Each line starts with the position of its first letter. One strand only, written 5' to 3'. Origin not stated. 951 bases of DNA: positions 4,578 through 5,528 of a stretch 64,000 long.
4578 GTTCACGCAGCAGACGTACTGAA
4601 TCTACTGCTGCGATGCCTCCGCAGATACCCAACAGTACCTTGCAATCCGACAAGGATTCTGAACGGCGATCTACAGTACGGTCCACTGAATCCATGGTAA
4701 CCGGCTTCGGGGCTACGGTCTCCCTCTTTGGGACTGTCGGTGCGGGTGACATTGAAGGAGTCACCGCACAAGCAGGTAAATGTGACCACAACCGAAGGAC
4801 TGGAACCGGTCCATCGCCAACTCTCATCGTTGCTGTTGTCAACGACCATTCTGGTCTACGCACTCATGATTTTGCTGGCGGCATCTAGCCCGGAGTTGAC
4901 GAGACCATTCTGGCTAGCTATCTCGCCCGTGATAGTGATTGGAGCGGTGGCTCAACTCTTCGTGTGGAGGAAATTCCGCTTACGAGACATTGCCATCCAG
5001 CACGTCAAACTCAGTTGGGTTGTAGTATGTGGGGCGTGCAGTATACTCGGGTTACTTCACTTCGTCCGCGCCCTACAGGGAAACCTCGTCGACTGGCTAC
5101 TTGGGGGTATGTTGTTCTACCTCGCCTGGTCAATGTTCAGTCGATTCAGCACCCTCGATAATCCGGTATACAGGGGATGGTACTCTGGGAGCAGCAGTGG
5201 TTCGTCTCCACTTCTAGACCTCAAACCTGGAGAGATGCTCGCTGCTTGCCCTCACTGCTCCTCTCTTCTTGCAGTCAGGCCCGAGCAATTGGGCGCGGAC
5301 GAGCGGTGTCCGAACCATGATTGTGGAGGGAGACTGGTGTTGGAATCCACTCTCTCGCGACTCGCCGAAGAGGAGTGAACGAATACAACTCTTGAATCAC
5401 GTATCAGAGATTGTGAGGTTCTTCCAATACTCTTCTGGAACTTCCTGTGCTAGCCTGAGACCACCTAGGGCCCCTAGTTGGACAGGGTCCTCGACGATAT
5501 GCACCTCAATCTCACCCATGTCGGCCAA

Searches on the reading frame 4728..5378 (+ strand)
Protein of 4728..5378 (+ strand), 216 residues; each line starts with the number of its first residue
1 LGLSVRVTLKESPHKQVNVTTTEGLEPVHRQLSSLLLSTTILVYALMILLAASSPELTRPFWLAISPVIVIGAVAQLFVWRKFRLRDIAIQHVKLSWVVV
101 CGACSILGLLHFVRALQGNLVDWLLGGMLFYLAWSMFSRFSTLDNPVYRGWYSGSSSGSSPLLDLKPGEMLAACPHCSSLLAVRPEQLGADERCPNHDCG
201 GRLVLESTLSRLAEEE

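Call 3: search_protein_families(library=pfam, proteins=[window:4728-5378:+], max_evalue=0.01)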
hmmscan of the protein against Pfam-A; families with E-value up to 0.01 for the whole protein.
window:4728-5378:+ (216 aa): 1 family
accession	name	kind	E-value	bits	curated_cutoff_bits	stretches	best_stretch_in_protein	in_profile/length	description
PF05207.18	Zn_ribbon_CSL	-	0.0092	16.1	29.2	0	164-184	33-53/55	CSL zinc finger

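Call 4: search_protein_families(library=ncbifam, proteins=[window:4728-5378:+], max_evalue=0.01)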
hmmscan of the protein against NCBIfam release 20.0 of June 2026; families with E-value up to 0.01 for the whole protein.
window:4728-5378:+ (216 aa): 2 families
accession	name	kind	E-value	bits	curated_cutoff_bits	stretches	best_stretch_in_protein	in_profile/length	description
NF001419.0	PRK00293.1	subfamily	0.0054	15.4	330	1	59-141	189-269/574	protein-disulfide reductase DsbD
TIGR02098.1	MJ0042_CXXC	domain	0.0078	15.9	20.9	0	170-193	1-24/38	MJ0042-type zinc finger domain-containing protein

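Call 57: search_protein_families(library=phrogs, proteins=[window:4728-5378:+], max_evalue=0.01)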
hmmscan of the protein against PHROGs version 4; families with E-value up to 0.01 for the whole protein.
window:4728-5378:+ (216 aa): 0 families
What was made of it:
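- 4728..5378 (+): Neighbour only (not shown to belong): membrane protein with a C-terminal Cys-rich ribbon, tail-to-tail with the actin gene (18 nt between stops). No family hit (calls 3, 4, 57).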
